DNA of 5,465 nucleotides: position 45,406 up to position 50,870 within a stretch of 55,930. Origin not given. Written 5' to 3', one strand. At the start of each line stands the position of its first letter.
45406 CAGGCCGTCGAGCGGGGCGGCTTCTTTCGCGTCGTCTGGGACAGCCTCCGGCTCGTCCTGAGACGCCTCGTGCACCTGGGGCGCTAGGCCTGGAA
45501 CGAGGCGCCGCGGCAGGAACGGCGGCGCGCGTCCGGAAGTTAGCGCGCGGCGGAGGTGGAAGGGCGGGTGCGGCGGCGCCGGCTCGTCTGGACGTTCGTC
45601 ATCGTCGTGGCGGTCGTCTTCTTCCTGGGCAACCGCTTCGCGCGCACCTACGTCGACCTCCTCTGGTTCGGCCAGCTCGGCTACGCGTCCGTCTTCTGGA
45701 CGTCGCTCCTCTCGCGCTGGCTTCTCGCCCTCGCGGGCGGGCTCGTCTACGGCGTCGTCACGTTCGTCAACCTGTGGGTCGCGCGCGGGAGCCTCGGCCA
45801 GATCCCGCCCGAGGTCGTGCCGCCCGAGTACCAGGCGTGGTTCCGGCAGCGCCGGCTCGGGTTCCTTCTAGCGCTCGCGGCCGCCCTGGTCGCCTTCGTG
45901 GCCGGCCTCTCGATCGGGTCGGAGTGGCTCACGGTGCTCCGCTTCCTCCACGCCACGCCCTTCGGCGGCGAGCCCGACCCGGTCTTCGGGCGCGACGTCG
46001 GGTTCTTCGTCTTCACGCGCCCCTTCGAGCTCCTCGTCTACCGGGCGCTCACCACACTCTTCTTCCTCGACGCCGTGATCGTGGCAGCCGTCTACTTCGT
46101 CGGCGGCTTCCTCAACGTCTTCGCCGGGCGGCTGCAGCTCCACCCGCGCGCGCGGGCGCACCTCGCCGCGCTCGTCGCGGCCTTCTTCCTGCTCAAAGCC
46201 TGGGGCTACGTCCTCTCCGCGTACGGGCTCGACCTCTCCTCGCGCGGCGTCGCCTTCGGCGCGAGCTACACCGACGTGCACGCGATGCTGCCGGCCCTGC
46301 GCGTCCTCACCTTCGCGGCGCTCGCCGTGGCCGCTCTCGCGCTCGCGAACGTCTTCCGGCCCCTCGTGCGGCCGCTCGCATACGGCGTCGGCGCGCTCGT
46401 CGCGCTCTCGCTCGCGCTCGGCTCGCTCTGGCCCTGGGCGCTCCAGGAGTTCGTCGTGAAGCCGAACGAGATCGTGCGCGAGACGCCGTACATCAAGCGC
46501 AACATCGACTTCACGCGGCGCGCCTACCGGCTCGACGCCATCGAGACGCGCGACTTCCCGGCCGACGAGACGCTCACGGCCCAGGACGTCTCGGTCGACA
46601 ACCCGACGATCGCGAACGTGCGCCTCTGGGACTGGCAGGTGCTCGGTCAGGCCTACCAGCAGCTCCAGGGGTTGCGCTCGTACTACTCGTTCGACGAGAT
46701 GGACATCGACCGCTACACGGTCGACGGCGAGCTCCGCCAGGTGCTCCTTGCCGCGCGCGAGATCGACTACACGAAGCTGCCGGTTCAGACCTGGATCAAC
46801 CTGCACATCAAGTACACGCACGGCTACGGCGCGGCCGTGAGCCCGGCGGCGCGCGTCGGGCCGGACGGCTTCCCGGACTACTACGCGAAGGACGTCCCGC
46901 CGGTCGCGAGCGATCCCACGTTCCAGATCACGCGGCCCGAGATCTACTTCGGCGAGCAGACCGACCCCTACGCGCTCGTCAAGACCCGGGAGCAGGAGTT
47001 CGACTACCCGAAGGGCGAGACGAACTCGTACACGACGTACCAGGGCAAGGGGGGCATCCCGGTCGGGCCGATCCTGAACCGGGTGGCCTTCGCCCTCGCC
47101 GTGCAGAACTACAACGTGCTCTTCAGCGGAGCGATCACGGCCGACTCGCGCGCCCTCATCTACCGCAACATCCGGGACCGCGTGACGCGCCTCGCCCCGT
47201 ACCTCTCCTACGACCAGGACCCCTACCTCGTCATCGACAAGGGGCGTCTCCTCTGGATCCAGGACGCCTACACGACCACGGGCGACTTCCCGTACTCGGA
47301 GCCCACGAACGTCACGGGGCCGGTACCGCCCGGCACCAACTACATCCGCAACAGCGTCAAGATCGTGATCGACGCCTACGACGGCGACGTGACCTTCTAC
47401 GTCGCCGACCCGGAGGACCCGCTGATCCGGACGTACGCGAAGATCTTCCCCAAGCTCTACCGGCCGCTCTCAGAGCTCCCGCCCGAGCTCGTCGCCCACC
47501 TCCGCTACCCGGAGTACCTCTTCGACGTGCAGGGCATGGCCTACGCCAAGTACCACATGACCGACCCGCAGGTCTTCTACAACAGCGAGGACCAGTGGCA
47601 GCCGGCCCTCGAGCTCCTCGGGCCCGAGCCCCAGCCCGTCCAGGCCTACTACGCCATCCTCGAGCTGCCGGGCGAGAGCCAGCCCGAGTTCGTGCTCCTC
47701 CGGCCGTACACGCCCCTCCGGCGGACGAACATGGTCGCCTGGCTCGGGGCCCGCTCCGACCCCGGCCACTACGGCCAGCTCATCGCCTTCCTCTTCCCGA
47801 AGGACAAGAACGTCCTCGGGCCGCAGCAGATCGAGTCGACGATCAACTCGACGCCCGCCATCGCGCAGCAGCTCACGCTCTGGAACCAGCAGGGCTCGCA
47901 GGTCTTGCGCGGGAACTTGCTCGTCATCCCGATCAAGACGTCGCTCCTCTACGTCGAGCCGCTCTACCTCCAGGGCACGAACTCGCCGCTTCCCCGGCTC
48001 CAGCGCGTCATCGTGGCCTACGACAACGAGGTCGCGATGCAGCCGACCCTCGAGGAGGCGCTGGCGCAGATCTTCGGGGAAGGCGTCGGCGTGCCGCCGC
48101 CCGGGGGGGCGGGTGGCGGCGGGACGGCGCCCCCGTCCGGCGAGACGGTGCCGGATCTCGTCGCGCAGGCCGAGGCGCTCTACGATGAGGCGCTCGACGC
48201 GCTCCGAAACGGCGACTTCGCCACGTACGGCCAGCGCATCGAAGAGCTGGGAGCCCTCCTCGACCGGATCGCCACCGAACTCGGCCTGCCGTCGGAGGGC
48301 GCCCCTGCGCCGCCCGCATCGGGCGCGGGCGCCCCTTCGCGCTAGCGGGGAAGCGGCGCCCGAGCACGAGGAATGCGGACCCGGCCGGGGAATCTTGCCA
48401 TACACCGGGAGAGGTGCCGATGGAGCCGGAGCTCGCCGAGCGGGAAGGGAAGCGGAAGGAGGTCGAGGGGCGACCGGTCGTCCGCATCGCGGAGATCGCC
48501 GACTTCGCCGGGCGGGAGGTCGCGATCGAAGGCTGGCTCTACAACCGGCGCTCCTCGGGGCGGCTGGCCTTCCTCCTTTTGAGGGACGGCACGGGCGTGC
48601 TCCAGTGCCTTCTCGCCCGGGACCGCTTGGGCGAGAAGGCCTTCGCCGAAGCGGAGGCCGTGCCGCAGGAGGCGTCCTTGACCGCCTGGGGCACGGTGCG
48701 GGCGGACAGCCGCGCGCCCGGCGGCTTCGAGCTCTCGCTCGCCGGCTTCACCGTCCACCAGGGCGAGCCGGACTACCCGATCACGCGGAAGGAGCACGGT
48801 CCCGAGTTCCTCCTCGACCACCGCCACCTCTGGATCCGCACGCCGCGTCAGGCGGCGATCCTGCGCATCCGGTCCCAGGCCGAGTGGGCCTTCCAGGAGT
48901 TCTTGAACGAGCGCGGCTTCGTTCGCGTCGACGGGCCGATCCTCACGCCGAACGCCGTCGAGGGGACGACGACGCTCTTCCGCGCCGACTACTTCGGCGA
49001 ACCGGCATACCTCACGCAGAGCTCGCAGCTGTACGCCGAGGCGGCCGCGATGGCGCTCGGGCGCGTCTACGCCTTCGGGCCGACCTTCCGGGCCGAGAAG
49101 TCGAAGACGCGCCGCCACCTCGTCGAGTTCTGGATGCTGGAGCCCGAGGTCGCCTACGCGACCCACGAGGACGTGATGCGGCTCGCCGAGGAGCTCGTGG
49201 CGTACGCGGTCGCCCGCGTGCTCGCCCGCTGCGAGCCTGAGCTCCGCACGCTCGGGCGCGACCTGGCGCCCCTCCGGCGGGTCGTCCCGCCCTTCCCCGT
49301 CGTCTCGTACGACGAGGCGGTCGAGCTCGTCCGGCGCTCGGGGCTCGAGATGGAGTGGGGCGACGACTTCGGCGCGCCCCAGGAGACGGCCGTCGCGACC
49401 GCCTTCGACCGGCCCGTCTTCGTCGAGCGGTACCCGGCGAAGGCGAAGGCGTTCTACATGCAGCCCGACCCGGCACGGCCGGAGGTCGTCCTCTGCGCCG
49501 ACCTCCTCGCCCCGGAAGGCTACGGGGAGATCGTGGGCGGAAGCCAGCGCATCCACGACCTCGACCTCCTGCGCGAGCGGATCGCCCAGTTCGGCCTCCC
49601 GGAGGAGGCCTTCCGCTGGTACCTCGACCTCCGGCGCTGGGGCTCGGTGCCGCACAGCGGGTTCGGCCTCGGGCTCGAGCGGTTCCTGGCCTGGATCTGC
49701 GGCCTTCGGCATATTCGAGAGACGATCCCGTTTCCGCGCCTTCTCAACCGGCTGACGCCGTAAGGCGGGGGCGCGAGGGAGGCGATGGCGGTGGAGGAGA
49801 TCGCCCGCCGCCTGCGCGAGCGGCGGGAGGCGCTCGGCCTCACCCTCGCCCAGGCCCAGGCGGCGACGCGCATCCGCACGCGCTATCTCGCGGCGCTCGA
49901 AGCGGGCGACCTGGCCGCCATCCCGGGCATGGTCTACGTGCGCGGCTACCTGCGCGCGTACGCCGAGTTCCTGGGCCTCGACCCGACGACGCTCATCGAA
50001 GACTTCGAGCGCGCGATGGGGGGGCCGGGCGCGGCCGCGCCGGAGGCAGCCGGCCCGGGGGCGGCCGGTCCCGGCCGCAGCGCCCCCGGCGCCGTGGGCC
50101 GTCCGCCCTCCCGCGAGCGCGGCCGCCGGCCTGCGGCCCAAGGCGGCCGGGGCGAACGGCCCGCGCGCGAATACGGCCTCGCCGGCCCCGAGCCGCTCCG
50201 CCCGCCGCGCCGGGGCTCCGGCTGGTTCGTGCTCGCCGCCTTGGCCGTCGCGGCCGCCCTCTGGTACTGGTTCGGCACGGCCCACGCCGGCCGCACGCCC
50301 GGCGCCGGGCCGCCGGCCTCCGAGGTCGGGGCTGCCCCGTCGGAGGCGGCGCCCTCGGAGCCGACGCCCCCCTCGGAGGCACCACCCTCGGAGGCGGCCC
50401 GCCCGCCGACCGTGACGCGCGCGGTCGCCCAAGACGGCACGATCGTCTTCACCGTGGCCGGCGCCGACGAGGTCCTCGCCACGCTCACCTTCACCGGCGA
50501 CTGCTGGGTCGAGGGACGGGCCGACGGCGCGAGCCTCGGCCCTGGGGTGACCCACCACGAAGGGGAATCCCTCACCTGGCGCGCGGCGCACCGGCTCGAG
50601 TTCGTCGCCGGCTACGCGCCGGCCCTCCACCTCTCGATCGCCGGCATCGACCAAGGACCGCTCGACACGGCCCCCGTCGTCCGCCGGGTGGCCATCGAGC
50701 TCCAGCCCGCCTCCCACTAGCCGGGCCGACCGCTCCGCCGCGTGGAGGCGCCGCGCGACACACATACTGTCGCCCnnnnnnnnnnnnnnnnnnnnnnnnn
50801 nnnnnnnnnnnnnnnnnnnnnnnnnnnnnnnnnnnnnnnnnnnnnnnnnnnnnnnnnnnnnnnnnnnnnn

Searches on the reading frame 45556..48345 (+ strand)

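Call 14: search_protein_families(library=pfam, proteins=[window:45556-48345:+], max_evalue=0.01)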
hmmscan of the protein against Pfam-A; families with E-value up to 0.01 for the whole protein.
window:45556-48345:+ (929 aa): 1 family
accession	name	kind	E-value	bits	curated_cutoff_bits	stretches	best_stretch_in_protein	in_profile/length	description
PF03699.18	UPF0182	-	1.5e-287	956.4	27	1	12-776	2-770/770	Uncharacterised protein family (UPF0182)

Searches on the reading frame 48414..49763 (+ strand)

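Call 61: search_protein_families(library=pfam, proteins=[window:48414-49763:+], max_evalue=0.001)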
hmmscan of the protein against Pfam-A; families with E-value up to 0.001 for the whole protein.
window:48414-49763:+ (449 aa): 2 families
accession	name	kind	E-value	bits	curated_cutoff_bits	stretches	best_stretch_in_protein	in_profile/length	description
PF00152.25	tRNA-synt_2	-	9.3e-70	235.6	25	1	131-442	3-306/308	tRNA synthetases class II (D, K and N)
PF01336.31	tRNA_anti-codon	-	9.5e-12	45.1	27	1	36-109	1-69/75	OB-fold nucleic acid binding domain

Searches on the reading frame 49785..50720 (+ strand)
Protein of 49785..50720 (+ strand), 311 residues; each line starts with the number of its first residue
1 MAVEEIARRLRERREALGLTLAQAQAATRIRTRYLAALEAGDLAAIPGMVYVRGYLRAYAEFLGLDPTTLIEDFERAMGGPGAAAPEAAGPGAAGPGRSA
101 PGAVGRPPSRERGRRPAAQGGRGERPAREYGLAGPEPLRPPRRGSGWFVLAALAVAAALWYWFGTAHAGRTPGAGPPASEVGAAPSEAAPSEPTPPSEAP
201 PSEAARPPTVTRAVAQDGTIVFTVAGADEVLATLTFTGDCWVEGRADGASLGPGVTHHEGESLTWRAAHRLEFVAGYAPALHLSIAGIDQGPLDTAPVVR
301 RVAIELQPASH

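Call 61: search_protein_families(library=pfam, proteins=[window:49785-50720:+], max_evalue=0.001)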
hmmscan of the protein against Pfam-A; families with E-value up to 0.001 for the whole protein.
window:49785-50720:+ (311 aa): 5 families
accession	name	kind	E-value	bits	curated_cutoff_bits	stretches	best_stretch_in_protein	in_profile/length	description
PF13413.12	HTH_25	-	6.9e-24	83.9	24.6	1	9-68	1-60/62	Helix-turn-helix domain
PF13464.11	RodZ_C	-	2.3e-08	34.3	23.9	1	233-302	1-71/72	RodZ C-terminal domain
PF12844.13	HTH_19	-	1.7e-05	25.1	30.2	1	8-71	2-59/64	Helix-turn-helix domain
PF13560.12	HTH_31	-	5.5e-05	23.8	27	1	5-68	1-59/64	Helix-turn-helix domain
PF01381.28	HTH_3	-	0.00017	22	23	0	10-41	1-32/55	Helix-turn-helix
